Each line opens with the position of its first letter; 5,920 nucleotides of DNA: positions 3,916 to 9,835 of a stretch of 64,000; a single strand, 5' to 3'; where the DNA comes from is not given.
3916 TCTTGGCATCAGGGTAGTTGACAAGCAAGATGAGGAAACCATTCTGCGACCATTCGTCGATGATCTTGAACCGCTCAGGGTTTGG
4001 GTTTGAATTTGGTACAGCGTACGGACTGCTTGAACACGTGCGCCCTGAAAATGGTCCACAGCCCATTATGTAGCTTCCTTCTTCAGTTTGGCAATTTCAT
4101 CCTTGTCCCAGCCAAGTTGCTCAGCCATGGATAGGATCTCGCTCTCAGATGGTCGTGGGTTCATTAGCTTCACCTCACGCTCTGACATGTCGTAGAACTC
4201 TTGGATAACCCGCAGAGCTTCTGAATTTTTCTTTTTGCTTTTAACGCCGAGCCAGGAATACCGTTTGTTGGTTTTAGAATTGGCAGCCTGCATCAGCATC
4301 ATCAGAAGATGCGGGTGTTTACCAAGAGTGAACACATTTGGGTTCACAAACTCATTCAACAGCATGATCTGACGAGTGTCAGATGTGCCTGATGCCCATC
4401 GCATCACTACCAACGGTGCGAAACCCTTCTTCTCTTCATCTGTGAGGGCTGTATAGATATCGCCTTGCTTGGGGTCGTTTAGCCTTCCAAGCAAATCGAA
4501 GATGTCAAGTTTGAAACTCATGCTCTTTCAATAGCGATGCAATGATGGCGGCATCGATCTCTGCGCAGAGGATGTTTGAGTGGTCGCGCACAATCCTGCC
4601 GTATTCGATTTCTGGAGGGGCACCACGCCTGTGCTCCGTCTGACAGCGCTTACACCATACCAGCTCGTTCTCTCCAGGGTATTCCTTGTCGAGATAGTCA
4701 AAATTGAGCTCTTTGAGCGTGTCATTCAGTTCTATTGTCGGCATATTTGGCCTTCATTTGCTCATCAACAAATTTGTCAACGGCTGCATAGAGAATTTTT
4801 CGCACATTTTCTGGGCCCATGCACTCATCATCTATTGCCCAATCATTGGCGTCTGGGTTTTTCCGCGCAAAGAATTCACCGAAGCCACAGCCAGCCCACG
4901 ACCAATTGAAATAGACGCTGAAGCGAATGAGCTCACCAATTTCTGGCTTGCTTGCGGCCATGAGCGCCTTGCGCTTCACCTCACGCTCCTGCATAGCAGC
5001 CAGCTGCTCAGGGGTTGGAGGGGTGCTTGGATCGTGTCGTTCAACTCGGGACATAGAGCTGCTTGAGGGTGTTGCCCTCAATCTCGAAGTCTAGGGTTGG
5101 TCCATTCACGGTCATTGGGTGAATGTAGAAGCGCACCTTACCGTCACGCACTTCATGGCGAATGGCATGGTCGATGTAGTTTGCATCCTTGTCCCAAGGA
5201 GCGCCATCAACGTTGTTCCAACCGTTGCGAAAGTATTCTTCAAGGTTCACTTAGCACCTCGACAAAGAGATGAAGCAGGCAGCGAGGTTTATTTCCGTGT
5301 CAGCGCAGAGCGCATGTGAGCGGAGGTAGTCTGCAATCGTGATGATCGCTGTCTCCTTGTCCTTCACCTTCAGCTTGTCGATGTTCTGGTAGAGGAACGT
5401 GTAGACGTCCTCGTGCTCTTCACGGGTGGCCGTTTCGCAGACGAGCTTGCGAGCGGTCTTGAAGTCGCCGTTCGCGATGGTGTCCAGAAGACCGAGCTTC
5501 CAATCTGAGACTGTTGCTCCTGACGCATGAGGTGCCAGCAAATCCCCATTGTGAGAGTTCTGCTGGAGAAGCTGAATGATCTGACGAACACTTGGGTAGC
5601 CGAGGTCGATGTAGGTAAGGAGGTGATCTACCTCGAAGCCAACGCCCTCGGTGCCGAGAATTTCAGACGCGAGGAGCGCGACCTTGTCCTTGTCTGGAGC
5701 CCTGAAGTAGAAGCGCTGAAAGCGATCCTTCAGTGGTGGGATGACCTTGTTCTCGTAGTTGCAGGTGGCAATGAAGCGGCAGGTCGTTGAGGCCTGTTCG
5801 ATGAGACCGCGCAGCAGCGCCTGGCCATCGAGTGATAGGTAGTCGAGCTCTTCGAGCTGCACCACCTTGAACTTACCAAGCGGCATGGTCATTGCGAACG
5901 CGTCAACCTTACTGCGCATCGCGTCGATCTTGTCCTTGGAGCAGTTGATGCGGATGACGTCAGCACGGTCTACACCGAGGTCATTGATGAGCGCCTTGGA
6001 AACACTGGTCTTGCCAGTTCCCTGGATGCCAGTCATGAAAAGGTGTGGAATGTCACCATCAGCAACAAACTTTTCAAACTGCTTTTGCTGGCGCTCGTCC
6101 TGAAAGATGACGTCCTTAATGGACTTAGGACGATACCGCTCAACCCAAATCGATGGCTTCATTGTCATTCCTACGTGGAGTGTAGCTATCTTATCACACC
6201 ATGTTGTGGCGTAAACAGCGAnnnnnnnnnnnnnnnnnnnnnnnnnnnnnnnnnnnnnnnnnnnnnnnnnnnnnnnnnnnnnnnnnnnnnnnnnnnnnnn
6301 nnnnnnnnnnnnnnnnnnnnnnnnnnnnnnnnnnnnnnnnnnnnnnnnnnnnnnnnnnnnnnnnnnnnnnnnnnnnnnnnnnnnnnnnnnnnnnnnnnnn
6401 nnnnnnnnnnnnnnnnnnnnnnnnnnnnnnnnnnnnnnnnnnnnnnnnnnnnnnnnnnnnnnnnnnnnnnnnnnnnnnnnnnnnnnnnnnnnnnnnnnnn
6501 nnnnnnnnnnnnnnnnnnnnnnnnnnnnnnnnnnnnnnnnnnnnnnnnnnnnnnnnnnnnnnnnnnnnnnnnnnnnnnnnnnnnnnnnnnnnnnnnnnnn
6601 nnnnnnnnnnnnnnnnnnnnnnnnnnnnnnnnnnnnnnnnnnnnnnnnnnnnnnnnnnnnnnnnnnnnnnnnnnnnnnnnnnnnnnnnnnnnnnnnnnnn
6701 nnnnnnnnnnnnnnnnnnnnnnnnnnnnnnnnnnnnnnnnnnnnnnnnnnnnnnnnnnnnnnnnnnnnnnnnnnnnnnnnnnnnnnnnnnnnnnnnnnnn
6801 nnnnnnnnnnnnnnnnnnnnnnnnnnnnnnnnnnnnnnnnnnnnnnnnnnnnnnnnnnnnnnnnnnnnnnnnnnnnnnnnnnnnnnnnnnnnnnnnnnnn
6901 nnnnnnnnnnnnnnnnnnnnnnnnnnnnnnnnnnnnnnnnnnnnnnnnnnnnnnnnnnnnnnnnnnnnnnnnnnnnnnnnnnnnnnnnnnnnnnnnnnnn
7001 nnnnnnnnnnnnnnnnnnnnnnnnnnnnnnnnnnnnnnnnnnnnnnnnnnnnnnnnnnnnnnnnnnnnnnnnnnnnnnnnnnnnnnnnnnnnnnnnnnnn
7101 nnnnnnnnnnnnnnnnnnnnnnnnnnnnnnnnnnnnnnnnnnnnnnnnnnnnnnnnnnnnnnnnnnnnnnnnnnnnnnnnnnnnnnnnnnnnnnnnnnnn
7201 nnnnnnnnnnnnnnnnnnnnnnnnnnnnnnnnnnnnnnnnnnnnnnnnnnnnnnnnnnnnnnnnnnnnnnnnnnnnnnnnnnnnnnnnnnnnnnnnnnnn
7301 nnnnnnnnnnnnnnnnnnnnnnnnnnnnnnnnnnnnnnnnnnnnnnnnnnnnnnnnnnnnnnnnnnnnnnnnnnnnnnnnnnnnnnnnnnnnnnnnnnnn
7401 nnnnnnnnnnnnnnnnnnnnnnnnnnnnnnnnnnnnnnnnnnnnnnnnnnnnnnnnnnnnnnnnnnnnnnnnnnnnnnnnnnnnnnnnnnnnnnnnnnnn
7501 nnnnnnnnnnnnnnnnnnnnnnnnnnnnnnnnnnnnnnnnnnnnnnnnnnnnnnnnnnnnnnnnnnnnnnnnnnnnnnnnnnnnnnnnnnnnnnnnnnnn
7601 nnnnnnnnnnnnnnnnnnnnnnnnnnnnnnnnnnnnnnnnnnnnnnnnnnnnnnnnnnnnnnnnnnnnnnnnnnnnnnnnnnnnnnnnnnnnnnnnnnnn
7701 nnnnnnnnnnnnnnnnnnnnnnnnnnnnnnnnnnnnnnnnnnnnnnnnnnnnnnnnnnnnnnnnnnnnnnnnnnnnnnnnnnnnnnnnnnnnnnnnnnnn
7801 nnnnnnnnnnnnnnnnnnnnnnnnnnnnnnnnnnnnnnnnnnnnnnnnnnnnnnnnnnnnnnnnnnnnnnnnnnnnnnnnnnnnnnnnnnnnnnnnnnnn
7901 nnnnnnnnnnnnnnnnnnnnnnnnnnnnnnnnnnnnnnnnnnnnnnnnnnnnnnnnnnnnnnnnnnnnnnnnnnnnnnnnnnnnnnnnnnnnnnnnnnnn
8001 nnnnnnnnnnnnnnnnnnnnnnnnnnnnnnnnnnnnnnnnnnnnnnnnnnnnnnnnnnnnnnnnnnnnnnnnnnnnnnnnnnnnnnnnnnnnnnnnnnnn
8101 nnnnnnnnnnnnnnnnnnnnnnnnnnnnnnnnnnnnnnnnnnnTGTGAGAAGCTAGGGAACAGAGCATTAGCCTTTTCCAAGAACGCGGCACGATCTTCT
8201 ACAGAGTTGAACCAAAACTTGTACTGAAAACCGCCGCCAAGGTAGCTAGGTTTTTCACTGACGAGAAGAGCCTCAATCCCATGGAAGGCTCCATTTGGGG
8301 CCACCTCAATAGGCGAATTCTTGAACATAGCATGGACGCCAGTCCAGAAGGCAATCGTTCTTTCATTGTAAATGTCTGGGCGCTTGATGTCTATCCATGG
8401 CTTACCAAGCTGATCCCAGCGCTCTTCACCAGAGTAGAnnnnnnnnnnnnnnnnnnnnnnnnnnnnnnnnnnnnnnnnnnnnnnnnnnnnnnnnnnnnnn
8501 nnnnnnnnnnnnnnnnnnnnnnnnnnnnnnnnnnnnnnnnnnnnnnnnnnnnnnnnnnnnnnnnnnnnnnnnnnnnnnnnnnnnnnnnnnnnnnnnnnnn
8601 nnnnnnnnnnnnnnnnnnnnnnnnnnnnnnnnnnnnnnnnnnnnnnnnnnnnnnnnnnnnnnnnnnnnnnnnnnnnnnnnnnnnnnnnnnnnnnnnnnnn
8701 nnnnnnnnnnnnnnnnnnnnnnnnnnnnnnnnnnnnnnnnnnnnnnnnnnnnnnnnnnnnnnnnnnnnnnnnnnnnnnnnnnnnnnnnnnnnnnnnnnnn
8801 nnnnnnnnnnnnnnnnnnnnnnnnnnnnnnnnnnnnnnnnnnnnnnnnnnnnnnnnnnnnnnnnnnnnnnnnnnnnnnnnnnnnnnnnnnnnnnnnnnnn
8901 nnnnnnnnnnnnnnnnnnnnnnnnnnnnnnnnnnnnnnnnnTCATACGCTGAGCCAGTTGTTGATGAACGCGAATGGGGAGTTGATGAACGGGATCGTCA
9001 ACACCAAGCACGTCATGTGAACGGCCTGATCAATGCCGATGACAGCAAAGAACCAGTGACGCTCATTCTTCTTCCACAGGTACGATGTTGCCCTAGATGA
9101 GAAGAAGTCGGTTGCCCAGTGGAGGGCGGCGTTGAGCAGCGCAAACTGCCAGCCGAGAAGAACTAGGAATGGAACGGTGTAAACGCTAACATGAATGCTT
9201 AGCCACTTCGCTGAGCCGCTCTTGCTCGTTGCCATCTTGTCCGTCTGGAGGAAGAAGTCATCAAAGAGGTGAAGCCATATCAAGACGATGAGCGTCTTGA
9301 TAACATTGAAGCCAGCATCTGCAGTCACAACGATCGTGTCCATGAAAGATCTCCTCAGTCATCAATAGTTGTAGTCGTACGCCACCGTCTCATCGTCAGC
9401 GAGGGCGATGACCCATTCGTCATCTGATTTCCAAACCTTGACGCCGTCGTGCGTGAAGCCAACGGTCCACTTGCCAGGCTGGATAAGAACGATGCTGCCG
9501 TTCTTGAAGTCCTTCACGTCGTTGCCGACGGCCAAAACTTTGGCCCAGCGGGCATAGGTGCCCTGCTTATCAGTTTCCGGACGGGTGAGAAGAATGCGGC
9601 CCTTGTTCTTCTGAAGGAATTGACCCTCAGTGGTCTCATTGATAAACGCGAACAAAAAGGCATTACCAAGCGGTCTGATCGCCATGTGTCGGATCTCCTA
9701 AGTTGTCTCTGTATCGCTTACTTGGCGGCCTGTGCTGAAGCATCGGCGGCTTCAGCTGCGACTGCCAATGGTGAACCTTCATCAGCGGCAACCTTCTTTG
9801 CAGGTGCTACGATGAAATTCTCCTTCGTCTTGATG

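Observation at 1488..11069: Miniaturised DnaE (PolIII-alpha)-like palm domain encoded as two co-oriented ORFs 8.4 kb apart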

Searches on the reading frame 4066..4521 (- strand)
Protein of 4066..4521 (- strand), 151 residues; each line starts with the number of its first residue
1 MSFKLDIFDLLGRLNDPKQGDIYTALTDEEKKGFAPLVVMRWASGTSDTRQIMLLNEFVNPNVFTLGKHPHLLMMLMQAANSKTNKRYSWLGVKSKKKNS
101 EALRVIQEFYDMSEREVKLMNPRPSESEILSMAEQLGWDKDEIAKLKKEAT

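Call 15: search_protein_families(library=pfam, proteins=[window:4066-4521:-], max_evalue=0.001)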
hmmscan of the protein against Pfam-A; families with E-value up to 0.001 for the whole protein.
window:4066-4521:- (151 aa): 0 families

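Call 17: search_protein_families(library=phrogs, proteins=[window:4066-4521:-], max_evalue=0.00001)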
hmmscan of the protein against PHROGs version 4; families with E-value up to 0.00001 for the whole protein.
window:4066-4521:- (151 aa): 1 family
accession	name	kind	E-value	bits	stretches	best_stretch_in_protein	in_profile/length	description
phrog_11758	-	unknown function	4.5e-21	76.2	2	50-149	142-252/263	-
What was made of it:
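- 4066..4521 (-): Context: conserved 151-aa protein immediately after the clamp loader. It may be the small (gp62-like) clamp-loader subunit, which is inference only. PHROG 11758, unknown function, E=4.5e-21 (call 17).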

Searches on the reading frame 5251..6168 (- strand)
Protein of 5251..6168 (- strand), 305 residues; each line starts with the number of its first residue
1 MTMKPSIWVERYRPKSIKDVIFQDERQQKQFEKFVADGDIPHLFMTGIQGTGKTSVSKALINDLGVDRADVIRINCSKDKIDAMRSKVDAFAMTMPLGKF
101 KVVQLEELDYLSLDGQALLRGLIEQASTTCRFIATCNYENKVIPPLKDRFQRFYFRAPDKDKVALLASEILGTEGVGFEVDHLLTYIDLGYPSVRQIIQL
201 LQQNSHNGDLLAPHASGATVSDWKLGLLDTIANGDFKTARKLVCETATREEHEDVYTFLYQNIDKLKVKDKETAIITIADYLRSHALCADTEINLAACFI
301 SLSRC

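Call 15: search_protein_families(library=pfam, proteins=[window:5251-6168:-], max_evalue=0.001)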
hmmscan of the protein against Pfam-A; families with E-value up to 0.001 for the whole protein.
window:5251-6168:- (305 aa): 4 families
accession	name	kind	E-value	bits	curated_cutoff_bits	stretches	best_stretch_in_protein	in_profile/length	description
PF00004.35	AAA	-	5e-13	50.1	21.2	1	44-154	2-127/131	ATPase family associated with various cellular activities (AAA)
PF14532.12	Sigma54_activ_2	-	4.1e-05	24.3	25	1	43-139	24-110/138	Sigma-54 interaction domain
PF05673.19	DUF815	-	0.00039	20.1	23.8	1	12-137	25-150/249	Protein of unknown function (DUF815)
PF13401.12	AAA_22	-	0.00066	20.4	27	0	43-84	8-47/130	AAA domain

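Call 17: search_protein_families(library=phrogs, proteins=[window:5251-6168:-], max_evalue=0.00001)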
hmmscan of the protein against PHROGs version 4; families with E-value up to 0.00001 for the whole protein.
window:5251-6168:- (305 aa): 3 families
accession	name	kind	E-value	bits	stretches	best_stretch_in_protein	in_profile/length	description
phrog_168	-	DNA, RNA and nucleotide metabolism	1.5e-74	252.5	1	1-302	4-307/314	clamp loader of DNA polymerase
phrog_5846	-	DNA, RNA and nucleotide metabolism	6.7e-18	66.1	1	10-203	8-201/380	clamp loader of DNA polymerase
phrog_11838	-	DNA, RNA and nucleotide metabolism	4e-13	50.3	1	7-263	6-266/420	clamp loader of DNA polymerase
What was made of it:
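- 5251..6168 (-): Context: gp44/RFC-like clamp-loader large subunit. It lies between the halves, and its linkage to the N-half is also kept in GAP32. PHROG 168 E=1.5e-74 and Pfam AAA (calls 15, 17).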

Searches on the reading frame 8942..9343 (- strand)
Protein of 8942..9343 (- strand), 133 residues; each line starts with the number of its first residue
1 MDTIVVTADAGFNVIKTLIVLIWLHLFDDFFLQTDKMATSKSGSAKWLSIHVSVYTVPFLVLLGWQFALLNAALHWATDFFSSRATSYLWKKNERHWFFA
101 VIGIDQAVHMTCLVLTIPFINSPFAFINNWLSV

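Call 17: search_protein_families(library=phrogs, proteins=[window:8942-9343:-], max_evalue=0.00001)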
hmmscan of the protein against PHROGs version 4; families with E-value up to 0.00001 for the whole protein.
window:8942-9343:- (133 aa): 1 family
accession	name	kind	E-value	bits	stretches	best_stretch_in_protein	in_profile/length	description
phrog_2470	-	moron, auxiliary metabolic gene and host takeover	1.7e-17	64.7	1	13-120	4-116/119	membrane protein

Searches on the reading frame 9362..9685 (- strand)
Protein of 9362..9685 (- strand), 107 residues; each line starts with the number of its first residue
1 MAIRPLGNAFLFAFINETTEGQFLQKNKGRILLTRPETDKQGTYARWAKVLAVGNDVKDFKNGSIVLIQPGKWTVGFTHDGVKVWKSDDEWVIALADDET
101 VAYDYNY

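Call 15: search_protein_families(library=pfam, proteins=[window:9362-9685:-], max_evalue=0.001)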
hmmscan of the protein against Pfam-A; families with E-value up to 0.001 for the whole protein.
window:9362-9685:- (107 aa): 0 families

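Call 17: search_protein_families(library=phrogs, proteins=[window:9362-9685:-], max_evalue=0.00001)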
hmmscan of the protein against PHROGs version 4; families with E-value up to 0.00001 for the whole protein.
window:9362-9685:- (107 aa): 1 family
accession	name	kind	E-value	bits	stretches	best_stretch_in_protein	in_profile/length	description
phrog_931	-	head and packaging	1.8e-06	28.7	1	29-87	30-87/109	head morphogenesis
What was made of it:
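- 9362..9685 (-): Context: conserved 107-aa GroES/gp31-like protein of the backbone. PHROG 931 E=1.8e-6 (call 17).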
